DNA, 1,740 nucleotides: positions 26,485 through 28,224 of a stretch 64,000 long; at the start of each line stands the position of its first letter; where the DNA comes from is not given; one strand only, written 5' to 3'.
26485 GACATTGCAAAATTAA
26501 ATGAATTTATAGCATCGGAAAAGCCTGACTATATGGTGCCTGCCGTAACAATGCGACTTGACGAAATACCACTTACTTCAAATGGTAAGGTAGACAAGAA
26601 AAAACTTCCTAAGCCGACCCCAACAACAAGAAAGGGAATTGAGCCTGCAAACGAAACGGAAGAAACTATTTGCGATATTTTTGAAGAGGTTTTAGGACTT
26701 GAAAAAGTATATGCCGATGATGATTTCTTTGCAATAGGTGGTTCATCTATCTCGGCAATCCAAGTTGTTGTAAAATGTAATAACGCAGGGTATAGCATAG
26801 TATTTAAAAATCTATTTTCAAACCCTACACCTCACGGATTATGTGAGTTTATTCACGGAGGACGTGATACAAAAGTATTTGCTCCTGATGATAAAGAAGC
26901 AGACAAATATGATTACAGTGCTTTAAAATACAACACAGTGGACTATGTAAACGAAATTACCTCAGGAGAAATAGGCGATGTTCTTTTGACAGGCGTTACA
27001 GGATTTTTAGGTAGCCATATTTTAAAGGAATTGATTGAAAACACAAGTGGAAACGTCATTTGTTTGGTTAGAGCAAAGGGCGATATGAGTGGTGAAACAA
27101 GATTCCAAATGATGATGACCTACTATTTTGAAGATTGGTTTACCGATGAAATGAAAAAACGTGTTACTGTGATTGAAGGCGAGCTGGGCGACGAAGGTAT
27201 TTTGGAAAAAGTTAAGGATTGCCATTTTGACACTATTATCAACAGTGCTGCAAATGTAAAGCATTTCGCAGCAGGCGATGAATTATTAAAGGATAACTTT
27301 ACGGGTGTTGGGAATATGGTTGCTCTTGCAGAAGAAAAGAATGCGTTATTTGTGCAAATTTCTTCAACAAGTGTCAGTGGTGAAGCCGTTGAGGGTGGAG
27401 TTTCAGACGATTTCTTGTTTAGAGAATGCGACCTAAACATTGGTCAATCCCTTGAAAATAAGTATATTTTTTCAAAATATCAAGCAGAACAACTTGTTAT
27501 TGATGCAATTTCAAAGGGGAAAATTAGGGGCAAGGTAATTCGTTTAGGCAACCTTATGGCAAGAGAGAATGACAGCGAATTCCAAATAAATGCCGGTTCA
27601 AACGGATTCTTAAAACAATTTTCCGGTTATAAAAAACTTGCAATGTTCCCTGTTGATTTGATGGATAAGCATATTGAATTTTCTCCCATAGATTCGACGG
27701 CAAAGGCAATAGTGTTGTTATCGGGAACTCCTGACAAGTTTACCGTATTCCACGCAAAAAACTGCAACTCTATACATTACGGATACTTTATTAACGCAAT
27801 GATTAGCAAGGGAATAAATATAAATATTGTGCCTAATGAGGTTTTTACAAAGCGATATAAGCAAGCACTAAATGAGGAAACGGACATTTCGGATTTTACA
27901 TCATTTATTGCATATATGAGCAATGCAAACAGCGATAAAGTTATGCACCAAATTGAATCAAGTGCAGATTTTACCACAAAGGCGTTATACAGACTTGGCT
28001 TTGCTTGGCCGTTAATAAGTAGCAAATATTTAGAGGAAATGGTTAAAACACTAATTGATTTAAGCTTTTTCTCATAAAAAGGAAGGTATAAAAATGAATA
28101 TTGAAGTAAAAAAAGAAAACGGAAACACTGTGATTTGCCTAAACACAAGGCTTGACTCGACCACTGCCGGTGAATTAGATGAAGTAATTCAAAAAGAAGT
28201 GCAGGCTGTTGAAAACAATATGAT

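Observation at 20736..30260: NRPS apparently co-transcribed with a partner-switching module that has no sigma factor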

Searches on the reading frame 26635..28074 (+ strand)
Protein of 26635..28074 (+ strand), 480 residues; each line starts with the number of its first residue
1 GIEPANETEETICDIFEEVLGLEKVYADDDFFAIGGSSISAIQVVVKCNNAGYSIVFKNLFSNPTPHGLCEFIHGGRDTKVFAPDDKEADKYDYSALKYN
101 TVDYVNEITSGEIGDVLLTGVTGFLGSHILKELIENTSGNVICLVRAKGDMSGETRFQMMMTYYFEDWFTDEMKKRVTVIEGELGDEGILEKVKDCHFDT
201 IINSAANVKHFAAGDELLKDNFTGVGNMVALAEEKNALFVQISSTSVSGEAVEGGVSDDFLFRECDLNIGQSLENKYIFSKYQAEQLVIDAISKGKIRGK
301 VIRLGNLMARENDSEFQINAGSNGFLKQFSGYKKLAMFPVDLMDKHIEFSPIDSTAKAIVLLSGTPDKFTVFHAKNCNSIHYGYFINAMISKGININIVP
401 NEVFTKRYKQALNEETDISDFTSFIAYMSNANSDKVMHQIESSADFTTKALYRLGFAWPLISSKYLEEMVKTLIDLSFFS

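Call 38: find_related_loci(query=A2, collection=metagenome_contigs, flank=10000)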
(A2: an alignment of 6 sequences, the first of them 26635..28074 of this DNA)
Query A2 (480 aa) in metagenome_contigs; peptide patterns used: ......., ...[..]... (x = any residue, [..] = any of these).
525 stretches matched a pattern; 40 encode a relative of the query (tblastn E <= 1e-3); 40 distinct loci.
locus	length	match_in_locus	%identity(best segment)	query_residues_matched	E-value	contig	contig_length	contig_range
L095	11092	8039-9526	56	1-479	0e+0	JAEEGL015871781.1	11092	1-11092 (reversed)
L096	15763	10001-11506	56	1-479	0e+0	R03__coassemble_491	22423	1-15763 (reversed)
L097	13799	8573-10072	54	3-479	3e-180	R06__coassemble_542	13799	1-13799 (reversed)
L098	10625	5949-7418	52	1-479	2e-173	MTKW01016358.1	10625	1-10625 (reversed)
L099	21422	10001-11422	45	1-479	5e-139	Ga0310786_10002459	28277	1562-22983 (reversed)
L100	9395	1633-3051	45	1-479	1e-136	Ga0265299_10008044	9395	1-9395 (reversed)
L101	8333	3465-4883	44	1-479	1e-136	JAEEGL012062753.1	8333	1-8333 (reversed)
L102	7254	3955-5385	44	1-479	2e-135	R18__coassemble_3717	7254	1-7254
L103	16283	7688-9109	44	1-479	3e-135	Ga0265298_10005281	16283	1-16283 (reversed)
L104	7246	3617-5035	45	1-479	6e-135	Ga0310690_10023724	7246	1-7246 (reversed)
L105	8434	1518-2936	44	1-479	1e-134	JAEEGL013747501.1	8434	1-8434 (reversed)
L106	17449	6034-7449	44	1-479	1e-134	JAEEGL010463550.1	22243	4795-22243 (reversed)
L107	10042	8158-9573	44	1-479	3e-134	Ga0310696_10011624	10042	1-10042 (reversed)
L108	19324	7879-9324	44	1-479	3e-133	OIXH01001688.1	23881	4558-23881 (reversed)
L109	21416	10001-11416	44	1-479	4e-133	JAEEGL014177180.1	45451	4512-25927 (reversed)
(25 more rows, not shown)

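Call 44: search_protein_families(library=pfam, proteins=[L106:7475-10021:+], max_evalue=0.001)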
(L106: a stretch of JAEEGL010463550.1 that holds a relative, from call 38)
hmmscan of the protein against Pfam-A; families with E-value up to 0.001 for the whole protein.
L106:7475-10021:+ (848 aa): 5 families
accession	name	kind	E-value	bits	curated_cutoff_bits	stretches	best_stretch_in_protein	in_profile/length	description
PF07228.17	SpoIIE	-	2.3e-42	145.6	25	1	516-704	2-190/192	Stage II sporulation protein E (SpoIIE)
PF13581.12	HATPase_c_2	-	5e-17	62.5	27.4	1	721-845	3-126/127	Histidine kinase-like ATPase domain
PF01648.25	ACPS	-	6.2e-16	58.9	25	1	104-204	2-111/111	4'-phosphopantetheinyl transferase superfamily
PF22624.1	AASDHPPT_N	-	1.4e-05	25.7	27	1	25-96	16-94/100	4'-phosphopantetheinyl transferase, N-terminal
PF02518.31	HATPase_c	-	0.00023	22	26.4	0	750-829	6-85/111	Histidine kinase-, DNA gyrase B-, and HSP90-like ATPase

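Call 59: find_homologous_proteins(query=window:26635-28074:+, max_evalue=1e-30)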
Query window:26635-28074:+ (480 aa): 168 proteins with E <= 1e-30 among 8000 candidates; the best 120 are listed.
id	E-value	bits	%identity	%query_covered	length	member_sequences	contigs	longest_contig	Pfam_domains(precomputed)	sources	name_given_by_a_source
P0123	2.0e-125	437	48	86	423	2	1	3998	PF16363.12,PF07993.19,PF13460.13,PF01370.28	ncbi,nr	ncbi:MAG: SDR family oxidoreductase, partial [Thermoguttaceae bacterium]|nr:SDR family oxidoreductas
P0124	2.7e-125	437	44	100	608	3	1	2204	PF04321.24,PF16363.12,PF02719.22,PF00550.32,PF01073.26,PF13193.13,PF07993.19,PF01370.28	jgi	jgi:thioester reductase-like protein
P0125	1.2e-120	421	43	100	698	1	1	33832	PF04321.24,PF16363.12,PF02719.22,PF00550.32,PF01073.26,PF00501.35,PF13193.13,PF07993.19,PF13460.13,PF01370.28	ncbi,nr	ncbi:MAG TPA: SDR family oxidoreductase, partial [Methanocorpusculum sp.]|nr:SDR family oxidoreducta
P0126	1.0e-115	405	41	99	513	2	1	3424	PF04321.24,PF16363.12,PF02719.22,PF00550.32,PF01073.26,PF07993.19,PF13460.13,PF01370.28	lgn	-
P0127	2.7e-113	397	41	99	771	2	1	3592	PF04321.24,PF16363.12,PF02719.22,PF00550.32,PF01073.26,PF00501.35,PF13193.13,PF07993.19,PF01370.28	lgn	-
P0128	3.2e-113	397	42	100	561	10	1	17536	PF04321.24,PF16363.12,PF02719.22,PF01073.26,PF13193.13,PF07993.19,PF01370.28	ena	-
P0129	3.8e-111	390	41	100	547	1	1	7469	PF04321.24,PF16363.12,PF02719.22,PF00550.32,PF01073.26,PF07993.19,PF13460.13,PF01370.28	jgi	-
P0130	3.0e-108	381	42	100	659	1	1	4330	PF04321.24,PF16363.12,PF00550.32,PF01073.26,PF13193.13,PF07993.19,PF01370.28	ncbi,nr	ncbi:MAG: SDR family oxidoreductase [Lachnospiraceae bacterium]|nr:SDR family oxidoreductase [Lachno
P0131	1.1e-107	379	43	99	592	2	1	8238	PF04321.24,PF16363.12,PF02719.22,PF00550.32,PF01073.26,PF13193.13,PF07993.19,PF13460.13,PF01370.28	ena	-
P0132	3.0e-107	377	41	100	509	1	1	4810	PF08659.17,PF04321.24,PF16363.12,PF02719.22,PF01073.26,PF07993.19,PF13460.13,PF01370.28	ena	-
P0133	5.4e-104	367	40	99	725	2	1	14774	PF04321.24,PF16363.12,PF00550.32,PF01073.26,PF00501.35,PF13193.13,PF07993.19,PF01370.28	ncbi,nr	ncbi:MAG: AMP-binding protein [Clostridia bacterium]|nr:AMP-binding protein [Clostridia bacterium]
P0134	1.0e-103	366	40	100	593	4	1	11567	PF04321.24,PF16363.12,PF00550.32,PF01073.26,PF13193.13,PF07993.19,PF01370.28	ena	-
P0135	1.1e-103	366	40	100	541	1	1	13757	PF04321.24,PF16363.12,PF00550.32,PF01073.26,PF07993.19,PF01370.28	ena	-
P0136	5.5e-103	363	41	100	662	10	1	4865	PF04321.24,PF16363.12,PF00550.32,PF01073.26,PF13193.13,PF07993.19,PF01370.28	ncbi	-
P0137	6.0e-103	363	41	100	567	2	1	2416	PF04321.24,PF16363.12,PF00550.32,PF01073.26,PF07993.19,PF01370.28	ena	-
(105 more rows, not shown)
